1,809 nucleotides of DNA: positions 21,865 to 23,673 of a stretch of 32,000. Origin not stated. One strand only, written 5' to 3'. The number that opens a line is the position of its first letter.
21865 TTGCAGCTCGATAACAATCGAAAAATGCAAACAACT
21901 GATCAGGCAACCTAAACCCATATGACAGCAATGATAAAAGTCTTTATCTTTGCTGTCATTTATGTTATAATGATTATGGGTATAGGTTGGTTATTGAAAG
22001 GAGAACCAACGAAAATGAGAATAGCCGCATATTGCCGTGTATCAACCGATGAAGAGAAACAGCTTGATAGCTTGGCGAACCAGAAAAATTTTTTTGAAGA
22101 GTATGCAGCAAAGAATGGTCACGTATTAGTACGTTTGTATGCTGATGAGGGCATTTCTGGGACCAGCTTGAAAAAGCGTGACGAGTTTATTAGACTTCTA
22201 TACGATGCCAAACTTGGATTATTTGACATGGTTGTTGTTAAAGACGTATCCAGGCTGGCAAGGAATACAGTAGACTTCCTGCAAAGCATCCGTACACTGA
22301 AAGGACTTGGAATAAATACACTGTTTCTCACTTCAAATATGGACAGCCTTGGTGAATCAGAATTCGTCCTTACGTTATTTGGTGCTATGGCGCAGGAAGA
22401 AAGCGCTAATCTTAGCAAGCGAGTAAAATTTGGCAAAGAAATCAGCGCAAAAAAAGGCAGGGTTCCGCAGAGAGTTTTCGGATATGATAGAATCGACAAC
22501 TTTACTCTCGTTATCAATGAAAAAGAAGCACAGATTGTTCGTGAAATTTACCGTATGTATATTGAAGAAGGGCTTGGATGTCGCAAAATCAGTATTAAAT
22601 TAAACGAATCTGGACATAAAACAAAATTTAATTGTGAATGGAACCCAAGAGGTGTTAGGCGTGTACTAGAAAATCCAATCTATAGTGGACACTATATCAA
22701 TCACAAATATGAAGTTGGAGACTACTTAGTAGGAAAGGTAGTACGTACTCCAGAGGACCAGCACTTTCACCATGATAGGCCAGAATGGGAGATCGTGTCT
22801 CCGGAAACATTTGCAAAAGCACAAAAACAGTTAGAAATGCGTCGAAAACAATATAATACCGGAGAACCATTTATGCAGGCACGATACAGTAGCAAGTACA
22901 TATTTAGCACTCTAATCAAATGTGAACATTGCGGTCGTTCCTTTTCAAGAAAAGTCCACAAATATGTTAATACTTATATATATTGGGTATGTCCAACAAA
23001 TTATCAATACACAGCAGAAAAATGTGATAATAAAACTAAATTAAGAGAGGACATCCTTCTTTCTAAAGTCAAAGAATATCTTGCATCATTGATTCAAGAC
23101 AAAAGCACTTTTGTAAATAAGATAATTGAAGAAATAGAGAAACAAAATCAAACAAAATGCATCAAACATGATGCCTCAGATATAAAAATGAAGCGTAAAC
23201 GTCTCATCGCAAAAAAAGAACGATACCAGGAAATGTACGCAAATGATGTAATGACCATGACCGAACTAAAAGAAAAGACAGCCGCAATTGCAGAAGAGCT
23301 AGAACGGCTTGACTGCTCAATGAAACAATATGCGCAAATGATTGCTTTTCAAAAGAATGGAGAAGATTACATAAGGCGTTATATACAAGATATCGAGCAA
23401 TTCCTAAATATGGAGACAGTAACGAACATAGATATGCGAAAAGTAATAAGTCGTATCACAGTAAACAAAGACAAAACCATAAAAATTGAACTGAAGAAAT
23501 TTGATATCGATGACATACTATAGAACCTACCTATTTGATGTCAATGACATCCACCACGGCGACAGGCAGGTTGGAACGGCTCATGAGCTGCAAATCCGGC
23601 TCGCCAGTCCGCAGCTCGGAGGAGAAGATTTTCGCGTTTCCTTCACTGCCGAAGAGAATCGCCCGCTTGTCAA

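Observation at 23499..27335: One host ORF appears cut into at least three pieces by two different serine-recombinase elements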

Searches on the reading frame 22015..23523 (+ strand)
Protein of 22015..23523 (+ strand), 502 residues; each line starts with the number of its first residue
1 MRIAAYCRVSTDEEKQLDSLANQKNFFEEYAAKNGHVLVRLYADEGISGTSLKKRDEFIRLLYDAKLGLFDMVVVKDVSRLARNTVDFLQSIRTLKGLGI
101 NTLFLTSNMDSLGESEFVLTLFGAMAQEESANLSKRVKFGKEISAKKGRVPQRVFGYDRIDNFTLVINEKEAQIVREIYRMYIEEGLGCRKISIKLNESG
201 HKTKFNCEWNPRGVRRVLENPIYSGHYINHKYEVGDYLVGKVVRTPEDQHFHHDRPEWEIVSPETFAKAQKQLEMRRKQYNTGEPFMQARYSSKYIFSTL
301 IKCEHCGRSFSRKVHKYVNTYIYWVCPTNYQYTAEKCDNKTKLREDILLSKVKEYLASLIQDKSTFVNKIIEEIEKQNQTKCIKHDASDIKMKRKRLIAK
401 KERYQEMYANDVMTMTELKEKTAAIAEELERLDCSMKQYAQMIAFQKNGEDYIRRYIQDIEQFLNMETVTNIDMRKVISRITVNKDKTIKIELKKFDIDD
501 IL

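Call 7: search_protein_families(library=pfam, max_evalue=1, proteins=[window:22015-23523:+])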
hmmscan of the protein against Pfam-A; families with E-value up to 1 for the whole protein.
window:22015-23523:+ (502 aa): 6 families
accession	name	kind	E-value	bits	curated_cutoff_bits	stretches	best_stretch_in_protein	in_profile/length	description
PF00239.26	Resolvase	-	2.2e-32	112.6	23.3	1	3-149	1-144/145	Resolvase, N terminal domain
PF07508.19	Recombinase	-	2.2e-19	70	21.1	1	169-275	1-101/102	Recombinase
PF13408.12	Zn_ribbon_recom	-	4.1e-12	46.7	25.3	1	296-356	1-57/58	Recombinase zinc beta ribbon domain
PF13913.12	zf-C2HC_2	-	0.012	15.8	27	1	299-310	1-12/25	zinc-finger of a C2HC-type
PF00096.32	zf-C2H2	-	0.064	14.2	25.2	1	302-315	2-15/23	Zinc finger, C2H2 type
PF23379.1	DUF7096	-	0.38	11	27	1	362-435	87-160/208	Domain of unknown function (DUF7096)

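Call 8: search_protein_families(library=ncbifam, max_evalue=1, proteins=[window:22015-23523:+])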
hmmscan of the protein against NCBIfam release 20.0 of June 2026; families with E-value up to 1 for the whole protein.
window:22015-23523:+ (502 aa): 6 families
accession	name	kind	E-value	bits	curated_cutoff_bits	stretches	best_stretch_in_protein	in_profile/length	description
NF041201.1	recomb_XisF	equivalog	2e-40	139.1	375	1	4-381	2-378/465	fdxN element excision recombinase XisF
NF047347.1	SCCmet_CcrC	equivalog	1.4e-38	132.7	900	1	2-500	4-519/558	cassette chromosome recombinase CcrC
NF047343.1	SCCmet_CcrB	equivalog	3.8e-34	118.2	900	1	2-490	8-499/542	cassette chromosome recombinase CcrB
NF049883.1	resolv_YneB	equivalog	3e-09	36.6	175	1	5-122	4-120/211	YneB family resolvase-like protein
NF033518.0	transpos_IS607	equivalog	1e-08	34.9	110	1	2-100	55-149/187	IS607 family transposase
NF008965.0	PRK12309.1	equivalog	0.0082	15.2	550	1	362-466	244-345/392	transaldolase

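Call 43: find_related_loci(query=window:22015-23523:+, collection=viral_contigs, flank=3000)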
Query window:22015-23523:+ (502 aa) in viral_contigs; peptide patterns used: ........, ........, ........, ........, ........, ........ (x = any residue, [..] = any of these).
3 stretches matched a pattern; 3 encode a relative of the query (tblastn E <= 1e-3); 3 distinct loci.
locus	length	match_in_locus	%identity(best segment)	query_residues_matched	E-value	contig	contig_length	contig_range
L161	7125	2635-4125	70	1-497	0e+0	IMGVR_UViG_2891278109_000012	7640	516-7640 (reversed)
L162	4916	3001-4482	58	1-494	0e+0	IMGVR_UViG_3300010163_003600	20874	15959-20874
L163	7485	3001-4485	45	1-496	2e-138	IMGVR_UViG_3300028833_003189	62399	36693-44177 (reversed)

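Call 67: search_dna_similar(query=window:22015-23523:+, collection=phages, mode=protein, max_rows=12)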
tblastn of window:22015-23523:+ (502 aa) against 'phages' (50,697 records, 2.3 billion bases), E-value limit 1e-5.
Records with a match: 667; places in all: 872; records where one place covers at least 80% of the query: 277.
Best place of each record, by identity: <60% 667.
By first word of the organism name: Streptococcus 158; Staphylococcus 92; Bacteriophage 89; Bacillus 60; Streptomyces 36; Paenibacillus 25; Clostridium 24; Mycobacterium 22; Enterococcus 14; Lactococcus 12; and 56 more.
By host as written in the record: - 127; Staphylococcus aureus 34; Bacillus anthracis 16; Enterococcus faecalis 14; Mycobacterium smegmatis mc2 155 14; Streptococcus suis 11; Paenibacillus larvae 10; Staphylococcus epidermidis 9; and 284 more.
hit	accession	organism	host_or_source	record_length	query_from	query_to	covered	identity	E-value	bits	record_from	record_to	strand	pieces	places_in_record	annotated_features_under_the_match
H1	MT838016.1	Bacteriophage sp.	human fecal samples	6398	1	502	100%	44.2%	4e-124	405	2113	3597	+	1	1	record has no annotation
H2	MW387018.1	Gardnerella phage vB_Gva_AB1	Gardnerella vaginalis P680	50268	1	487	97%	32.3%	1e-53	201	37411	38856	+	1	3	recombinase family protein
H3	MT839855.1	Bacteriophage sp.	human fecal samples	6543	1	498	99%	31.4%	2e-55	205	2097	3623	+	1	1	record has no annotation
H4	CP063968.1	Clostridium phage CWou-2020b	Clostridium botulinum BKT2873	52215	2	483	96%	30.6%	5e-54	202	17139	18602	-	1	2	recombinase family protein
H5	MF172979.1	Erysipelothrix phage phi1605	Erysipelothrix rhusiopathiae ZJ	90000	1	486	97%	30.3%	2e-50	191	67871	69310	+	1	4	site-specific recombinase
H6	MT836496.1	Bacteriophage sp.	human fecal samples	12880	1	494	98%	29.6%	9e-46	177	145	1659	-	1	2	record has no annotation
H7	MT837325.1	Bacteriophage sp.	human fecal samples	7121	1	498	99%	29.0%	6e-47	181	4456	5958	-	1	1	record has no annotation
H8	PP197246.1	Terrisporobacter phage TPDSL_ph1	Terrisporobacter petrolearius DSL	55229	1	489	97%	29.5%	2e-48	186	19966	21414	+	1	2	integrase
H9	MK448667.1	Streptococcus phage Javan105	Streptococcus constellatus C232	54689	1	487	97%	29.6%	3e-47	181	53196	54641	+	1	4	site-specific recombinase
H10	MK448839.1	Streptococcus phage Javan102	Streptococcus constellatus C1050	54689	1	487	97%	29.6%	3e-47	181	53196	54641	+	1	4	site-specific recombinase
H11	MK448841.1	Streptococcus phage Javan108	Streptococcus constellatus C818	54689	1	487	97%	29.6%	3e-47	181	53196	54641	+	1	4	site-specific recombinase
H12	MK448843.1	Streptococcus phage Javan112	Streptococcus constellatus SK1060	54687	1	487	97%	29.6%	3e-47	181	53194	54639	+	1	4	site-specific recombinase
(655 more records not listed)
